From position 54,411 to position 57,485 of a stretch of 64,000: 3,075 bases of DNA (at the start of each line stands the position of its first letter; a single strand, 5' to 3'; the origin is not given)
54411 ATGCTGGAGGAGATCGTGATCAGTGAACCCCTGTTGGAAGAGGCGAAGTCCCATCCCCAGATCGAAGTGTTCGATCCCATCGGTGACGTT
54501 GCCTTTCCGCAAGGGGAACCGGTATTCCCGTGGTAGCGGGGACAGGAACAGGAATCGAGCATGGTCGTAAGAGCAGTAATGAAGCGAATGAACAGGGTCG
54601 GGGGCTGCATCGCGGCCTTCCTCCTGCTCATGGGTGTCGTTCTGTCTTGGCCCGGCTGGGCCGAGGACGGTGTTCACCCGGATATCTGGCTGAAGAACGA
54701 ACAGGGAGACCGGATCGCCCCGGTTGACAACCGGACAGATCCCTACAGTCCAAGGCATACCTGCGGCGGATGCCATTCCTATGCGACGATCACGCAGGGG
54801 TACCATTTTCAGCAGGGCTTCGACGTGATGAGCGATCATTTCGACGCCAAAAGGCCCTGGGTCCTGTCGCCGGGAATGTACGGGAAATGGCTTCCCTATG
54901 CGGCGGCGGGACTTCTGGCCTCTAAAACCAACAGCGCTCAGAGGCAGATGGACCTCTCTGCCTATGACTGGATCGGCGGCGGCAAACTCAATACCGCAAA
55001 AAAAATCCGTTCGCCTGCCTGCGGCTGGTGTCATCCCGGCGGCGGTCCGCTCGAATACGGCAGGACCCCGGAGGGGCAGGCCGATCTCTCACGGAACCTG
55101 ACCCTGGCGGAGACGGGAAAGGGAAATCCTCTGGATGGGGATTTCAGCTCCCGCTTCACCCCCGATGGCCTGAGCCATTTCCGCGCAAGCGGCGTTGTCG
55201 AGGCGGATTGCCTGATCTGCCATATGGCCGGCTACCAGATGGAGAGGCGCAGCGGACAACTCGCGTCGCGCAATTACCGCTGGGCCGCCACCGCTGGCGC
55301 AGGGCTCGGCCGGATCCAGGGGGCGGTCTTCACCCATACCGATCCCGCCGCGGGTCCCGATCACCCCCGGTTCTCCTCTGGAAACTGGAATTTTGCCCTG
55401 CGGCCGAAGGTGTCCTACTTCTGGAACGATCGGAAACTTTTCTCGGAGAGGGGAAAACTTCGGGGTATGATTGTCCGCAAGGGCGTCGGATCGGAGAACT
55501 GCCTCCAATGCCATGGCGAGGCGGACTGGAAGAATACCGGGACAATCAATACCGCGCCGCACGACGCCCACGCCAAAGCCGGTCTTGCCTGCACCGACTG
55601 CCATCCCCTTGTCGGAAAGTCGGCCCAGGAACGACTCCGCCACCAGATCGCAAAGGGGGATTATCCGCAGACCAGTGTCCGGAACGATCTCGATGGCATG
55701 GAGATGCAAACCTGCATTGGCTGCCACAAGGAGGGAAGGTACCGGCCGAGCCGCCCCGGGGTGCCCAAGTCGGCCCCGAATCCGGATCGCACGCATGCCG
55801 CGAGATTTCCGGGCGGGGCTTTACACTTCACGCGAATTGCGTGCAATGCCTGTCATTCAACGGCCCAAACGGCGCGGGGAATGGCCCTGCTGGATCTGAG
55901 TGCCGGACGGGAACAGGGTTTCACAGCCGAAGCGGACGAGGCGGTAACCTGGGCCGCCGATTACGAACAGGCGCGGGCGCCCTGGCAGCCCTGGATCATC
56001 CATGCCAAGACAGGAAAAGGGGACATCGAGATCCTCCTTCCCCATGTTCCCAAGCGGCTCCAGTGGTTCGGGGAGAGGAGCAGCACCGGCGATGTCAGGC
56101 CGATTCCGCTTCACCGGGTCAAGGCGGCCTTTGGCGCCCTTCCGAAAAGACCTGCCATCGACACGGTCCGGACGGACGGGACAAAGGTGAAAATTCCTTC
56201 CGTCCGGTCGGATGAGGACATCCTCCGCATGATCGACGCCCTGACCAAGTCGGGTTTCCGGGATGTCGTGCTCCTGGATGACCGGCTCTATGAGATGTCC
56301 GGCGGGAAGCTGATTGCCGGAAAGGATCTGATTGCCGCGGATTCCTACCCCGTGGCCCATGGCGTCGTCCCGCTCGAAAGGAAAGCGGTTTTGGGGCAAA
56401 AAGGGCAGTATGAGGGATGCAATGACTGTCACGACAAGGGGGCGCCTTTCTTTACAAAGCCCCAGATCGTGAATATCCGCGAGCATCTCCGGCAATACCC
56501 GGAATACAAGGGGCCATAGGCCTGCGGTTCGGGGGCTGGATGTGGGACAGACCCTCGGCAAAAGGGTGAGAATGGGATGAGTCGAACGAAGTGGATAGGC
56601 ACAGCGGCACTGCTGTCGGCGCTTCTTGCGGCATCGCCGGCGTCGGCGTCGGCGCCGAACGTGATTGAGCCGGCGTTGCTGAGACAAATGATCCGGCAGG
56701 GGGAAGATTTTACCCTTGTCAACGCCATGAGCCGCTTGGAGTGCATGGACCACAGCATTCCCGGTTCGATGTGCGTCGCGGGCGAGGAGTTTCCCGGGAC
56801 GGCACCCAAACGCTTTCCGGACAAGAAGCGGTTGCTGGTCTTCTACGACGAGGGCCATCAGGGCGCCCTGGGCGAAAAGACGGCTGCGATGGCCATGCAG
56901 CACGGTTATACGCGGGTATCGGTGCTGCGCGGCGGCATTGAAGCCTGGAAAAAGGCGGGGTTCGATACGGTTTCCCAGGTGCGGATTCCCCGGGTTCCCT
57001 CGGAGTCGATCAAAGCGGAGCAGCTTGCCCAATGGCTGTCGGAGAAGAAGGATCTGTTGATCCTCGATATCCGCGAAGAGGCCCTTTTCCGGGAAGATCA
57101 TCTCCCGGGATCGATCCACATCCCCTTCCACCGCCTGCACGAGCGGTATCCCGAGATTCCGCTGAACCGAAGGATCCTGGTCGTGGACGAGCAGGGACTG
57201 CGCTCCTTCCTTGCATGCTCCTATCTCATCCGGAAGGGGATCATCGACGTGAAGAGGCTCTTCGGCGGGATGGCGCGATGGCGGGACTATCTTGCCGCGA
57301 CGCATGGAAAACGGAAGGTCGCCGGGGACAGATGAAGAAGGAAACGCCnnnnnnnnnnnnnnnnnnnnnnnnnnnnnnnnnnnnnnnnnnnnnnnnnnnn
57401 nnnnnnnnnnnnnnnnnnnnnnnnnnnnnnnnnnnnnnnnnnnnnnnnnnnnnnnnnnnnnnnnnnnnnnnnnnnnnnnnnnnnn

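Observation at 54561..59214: Three-gene respiratory module: octaheme cytochrome c, Cys-less double rhodanese, and a CbcL-like nine-heme/cytochrome b fusion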

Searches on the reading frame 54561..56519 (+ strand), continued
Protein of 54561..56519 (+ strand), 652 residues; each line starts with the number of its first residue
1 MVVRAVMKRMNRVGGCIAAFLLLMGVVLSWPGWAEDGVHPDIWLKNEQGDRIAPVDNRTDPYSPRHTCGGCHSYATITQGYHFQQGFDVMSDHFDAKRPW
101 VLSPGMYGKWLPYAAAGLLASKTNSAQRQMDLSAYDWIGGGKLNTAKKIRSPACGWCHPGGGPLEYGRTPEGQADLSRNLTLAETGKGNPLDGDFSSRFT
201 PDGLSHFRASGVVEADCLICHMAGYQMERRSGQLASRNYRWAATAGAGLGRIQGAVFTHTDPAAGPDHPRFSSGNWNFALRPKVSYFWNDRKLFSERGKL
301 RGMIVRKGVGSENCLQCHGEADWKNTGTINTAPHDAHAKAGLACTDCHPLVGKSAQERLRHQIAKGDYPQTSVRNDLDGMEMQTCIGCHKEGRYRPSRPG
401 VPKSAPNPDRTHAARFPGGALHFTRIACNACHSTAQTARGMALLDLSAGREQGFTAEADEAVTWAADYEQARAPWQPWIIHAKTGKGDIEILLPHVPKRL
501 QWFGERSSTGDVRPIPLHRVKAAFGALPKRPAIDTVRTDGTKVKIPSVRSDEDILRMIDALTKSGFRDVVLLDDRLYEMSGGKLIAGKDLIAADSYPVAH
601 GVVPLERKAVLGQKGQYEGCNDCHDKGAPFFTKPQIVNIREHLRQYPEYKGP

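Call 76: fold_search(model_id=the predicted structure, library=pdb)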
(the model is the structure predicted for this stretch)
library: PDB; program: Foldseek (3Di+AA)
matches with E <= 10: 170; with E <= 0.001: 1
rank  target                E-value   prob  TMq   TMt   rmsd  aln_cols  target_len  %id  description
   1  1sp3                  2.4e-06  1.00  0.32  0.44  11.2       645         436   13  Crystal structure of octaheme cytochrome c from Shewanella oneidensis (released 2004-09-21)
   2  7asi                  3.7e-01  0.07  0.07  0.18  15.0       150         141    9  Fixed-target serial femtosecond crystallography using in cellulo grown Neurospora crassa HEX-1 microcrystals. (Chips 1+2 (released 2021-06-23)
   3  8qzv                  5.5e-01  0.04  0.06  0.13  15.8       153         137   11  Crystal structure of translation factor eIF5A from Trichomonas vaginalis (released 2024-07-03)
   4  8okv_B                6.9e-01  0.02  0.04  0.07  18.2       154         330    8  lipoprotein BT2095 from Bacteroides thetaiotamicron bound to cyanocobalamin CnCbl (released 2023-09-20)
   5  7zun                  1.1e+00  0.03  0.07  0.12  22.1       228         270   15  Crystal structure of PIM1 in complex with a Pyrrolo-Pyrazinone compound (released 2022-10-05)
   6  7b5g_D                1.5e+00  0.03  0.06  0.19  17.8       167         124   10  Crystal structure of E.coli LexA in complex with nanobody NbSOS3(Nb14527) (released 2022-09-14)
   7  9puh_A                1.5e+00  0.01  0.05  0.09  16.3       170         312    9  SARS-CoV-2 Papain-like Protease (PLpro) in complex with Fragment 11 (released 2026-01-21)
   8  8okv_C                1.5e+00  0.01  0.04  0.07  15.9       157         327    7  lipoprotein BT2095 from Bacteroides thetaiotamicron bound to cyanocobalamin CnCbl (released 2023-09-20)
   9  4f3e_A                1.5e+00  0.02  0.06  0.07  16.1       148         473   12  Crystal Structure of Thermus thermophilus HB8 CasA (released 2012-05-23)
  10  9xpg_B                1.7e+00  0.01  0.04  0.07  26.4       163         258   18  The structure of gp139 protein of phage phikz (released 2026-02-11)
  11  8k37_M                2.2e+00  0.02  0.04  0.15  17.6       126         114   13  Structure of the bacteriophage lambda neck (released 2023-11-15)
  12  1xtd                  2.2e+00  0.01  0.05  0.14  15.9       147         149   12  Structural Analysis of Leishmania mexicana eukaryotic initiation factor 5a (released 2004-10-26)
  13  3bng                  2.2e+00  0.01  0.11  0.14  17.0       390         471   13  W. succinogenes NrfA Y218F (released 2008-02-26)
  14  5z7d_B                2.2e+00  0.01  0.07  0.10  19.3       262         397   10  p204HINab-dsDNA complex structure (released 2019-01-30)
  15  8eeg_B                2.3e+00  0.01  0.06  0.07  19.4       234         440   11  C. ammoniagenes monoamine oxidase (MAO) bound to dopamine (released 2023-02-01)
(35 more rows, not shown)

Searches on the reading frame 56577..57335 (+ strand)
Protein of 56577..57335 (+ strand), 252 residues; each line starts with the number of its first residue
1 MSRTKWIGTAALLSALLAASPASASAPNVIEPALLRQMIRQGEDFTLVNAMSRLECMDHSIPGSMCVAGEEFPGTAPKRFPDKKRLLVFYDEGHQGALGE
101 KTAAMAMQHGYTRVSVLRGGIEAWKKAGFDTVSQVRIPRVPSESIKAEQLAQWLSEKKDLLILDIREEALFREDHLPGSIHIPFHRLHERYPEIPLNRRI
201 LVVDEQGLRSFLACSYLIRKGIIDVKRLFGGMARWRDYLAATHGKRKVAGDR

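Call 4: search_protein_families(library=pfam, proteins=[window:56577-57335:+], max_evalue=1)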
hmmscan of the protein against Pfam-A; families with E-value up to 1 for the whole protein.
window:56577-57335:+ (252 aa): 1 family
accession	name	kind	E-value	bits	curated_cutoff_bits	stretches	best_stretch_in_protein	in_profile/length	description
PF00581.25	Rhodanese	-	1.8e-24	86.5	22.2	2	147-236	2-100/102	Rhodanese-like domain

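Call 5: search_protein_families(library=ncbifam, proteins=[window:56577-57335:+], max_evalue=1)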
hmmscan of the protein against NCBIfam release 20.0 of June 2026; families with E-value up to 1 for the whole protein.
window:56577-57335:+ (252 aa): 17 families
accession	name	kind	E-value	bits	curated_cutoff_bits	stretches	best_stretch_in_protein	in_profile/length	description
NF006444.0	PRK08762.1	equivalog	1.7e-15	56.6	449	2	143-238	15-110/387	molybdopterin-synthase adenylyltransferase MoeB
NF005902.0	PRK07878.1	equivalog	9.9e-15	54.3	647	2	142-239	286-385/392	adenylyltransferase/sulfurtransferase MoeZ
NF001195.0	PRK00162.1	equivalog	4.3e-13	49.5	102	2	144-239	6-100/108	thiosulfate sulfurtransferase GlpE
NF045521.1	rhoda_near_glyco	subfamily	9.7e-13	48.1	145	2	143-237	15-110/144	rhodanese homology domain-containing protein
NF041203.1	rhodanese_LYCAU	equivalog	3.6e-09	36.3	115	2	49-131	43-123/126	rhodanese-related (seleno)protein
NF045694.1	seleno_TsoB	exception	2.4e-08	32.6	805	2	81-132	106-157/572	rhodanese/DsbD fusion-like selenoprotein TsoB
TIGR04271.1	ThiI_C_thiazole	equivalog_domain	7.5e-06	25.9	70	1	150-226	19-97/101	thiazole biosynthesis protein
NF005646.0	PRK07411.1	equivalog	4.9e-05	22.6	633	1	145-237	284-381/390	molybdopterin-synthase adenylyltransferase MoeB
NF008557.0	PRK11493.1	equivalog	0.00011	21.4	250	1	82-132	85-134/281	3-mercaptopyruvate sulfurtransferase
NF001133.1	PRK00142.1-1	equivalog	0.00012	21.8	170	2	141-237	104-205/229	oxygen-dependent tRNA uridine(34) hydroxylase TrhO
NF033833.0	rhodan_ChrE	equivalog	0.0002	21.3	120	1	85-134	61-107/108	rhodanese family chromate resistance protein ChrE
TIGR03865.1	PQQ_CXXCW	subfamily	0.00038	20.4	128.05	1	82-132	114-163/167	PQQ-dependent catabolism-associated CXXCW motif protein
NF008752.0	PRK11784.1-4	equivalog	0.001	17.9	266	1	159-190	18-49/357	tRNA 2-selenouridine(34) synthase MnmH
NF008750.0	PRK11784.1-2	equivalog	0.011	14.9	241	1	156-187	12-43/346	tRNA 2-selenouridine(34) synthase MnmH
NF007350.0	PRK09841.1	equivalog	0.046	11.8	1248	1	118-165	598-648/726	tyrosine-protein kinase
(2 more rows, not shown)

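Call 8: search_solved_structures(query=window:56577-57335:+, max_evalue=0.01, show_alignments=2)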
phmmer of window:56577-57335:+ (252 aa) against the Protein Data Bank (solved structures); distinct sequences matched with E-value up to 0.01: 22.
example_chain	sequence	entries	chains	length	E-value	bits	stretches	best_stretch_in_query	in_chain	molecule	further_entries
1yt8_A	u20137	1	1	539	1.3e-20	77.3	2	79-232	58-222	thiosulfate sulfurtransferase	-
6pfz_D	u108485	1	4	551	6.4e-11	45.6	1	149-235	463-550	NADH oxidase (NoxA-3)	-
3tp9_A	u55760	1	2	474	6.4e-10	42.3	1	157-236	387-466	BETA-LACTAMASE and RHODANESE DOMAIN PROTEIN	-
6mxv_A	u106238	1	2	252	2.3e-09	40.5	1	49-236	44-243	Rhodanese-like family protein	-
3icr_A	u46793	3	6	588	1.9e-06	30.9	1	162-234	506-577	Coenzyme A-Disulfide Reductase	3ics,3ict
3nt6_A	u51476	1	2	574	4.9e-06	29.6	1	157-236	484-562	FAD-dependent pyridine nucleotide-disulphide oxidoreductase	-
3ntd_A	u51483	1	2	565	7.7e-06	28.9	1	157-234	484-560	FAD-dependent pyridine nucleotide-disulphide oxidoreductase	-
4ocg_A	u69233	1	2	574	1.3e-05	28.1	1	157-236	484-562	FAD-dependent pyridine nucleotide-disulphide oxidoreductase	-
3nta_A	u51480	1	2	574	1.3e-05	28.1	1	157-236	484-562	FAD-dependent pyridine nucleotide-disulphide oxidoreductase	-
3d1p_A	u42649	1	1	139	5.6e-05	26.1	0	79-131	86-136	Putative thiosulfate sulfurtransferase YOR285W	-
3r2u_A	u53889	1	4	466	0.00016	24.6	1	127-225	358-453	Metallo-beta-lactamase family protein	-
3ilm_A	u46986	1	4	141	0.00026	23.9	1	36-133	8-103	Alr3790 protein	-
2kl3_A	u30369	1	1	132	0.00028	23.8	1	37-132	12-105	Alr3790 protein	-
3k9r_A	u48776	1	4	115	0.00045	23.1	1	36-128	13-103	Alr3790 protein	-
3hix_A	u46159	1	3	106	0.00051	23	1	45-237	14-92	Alr3790 protein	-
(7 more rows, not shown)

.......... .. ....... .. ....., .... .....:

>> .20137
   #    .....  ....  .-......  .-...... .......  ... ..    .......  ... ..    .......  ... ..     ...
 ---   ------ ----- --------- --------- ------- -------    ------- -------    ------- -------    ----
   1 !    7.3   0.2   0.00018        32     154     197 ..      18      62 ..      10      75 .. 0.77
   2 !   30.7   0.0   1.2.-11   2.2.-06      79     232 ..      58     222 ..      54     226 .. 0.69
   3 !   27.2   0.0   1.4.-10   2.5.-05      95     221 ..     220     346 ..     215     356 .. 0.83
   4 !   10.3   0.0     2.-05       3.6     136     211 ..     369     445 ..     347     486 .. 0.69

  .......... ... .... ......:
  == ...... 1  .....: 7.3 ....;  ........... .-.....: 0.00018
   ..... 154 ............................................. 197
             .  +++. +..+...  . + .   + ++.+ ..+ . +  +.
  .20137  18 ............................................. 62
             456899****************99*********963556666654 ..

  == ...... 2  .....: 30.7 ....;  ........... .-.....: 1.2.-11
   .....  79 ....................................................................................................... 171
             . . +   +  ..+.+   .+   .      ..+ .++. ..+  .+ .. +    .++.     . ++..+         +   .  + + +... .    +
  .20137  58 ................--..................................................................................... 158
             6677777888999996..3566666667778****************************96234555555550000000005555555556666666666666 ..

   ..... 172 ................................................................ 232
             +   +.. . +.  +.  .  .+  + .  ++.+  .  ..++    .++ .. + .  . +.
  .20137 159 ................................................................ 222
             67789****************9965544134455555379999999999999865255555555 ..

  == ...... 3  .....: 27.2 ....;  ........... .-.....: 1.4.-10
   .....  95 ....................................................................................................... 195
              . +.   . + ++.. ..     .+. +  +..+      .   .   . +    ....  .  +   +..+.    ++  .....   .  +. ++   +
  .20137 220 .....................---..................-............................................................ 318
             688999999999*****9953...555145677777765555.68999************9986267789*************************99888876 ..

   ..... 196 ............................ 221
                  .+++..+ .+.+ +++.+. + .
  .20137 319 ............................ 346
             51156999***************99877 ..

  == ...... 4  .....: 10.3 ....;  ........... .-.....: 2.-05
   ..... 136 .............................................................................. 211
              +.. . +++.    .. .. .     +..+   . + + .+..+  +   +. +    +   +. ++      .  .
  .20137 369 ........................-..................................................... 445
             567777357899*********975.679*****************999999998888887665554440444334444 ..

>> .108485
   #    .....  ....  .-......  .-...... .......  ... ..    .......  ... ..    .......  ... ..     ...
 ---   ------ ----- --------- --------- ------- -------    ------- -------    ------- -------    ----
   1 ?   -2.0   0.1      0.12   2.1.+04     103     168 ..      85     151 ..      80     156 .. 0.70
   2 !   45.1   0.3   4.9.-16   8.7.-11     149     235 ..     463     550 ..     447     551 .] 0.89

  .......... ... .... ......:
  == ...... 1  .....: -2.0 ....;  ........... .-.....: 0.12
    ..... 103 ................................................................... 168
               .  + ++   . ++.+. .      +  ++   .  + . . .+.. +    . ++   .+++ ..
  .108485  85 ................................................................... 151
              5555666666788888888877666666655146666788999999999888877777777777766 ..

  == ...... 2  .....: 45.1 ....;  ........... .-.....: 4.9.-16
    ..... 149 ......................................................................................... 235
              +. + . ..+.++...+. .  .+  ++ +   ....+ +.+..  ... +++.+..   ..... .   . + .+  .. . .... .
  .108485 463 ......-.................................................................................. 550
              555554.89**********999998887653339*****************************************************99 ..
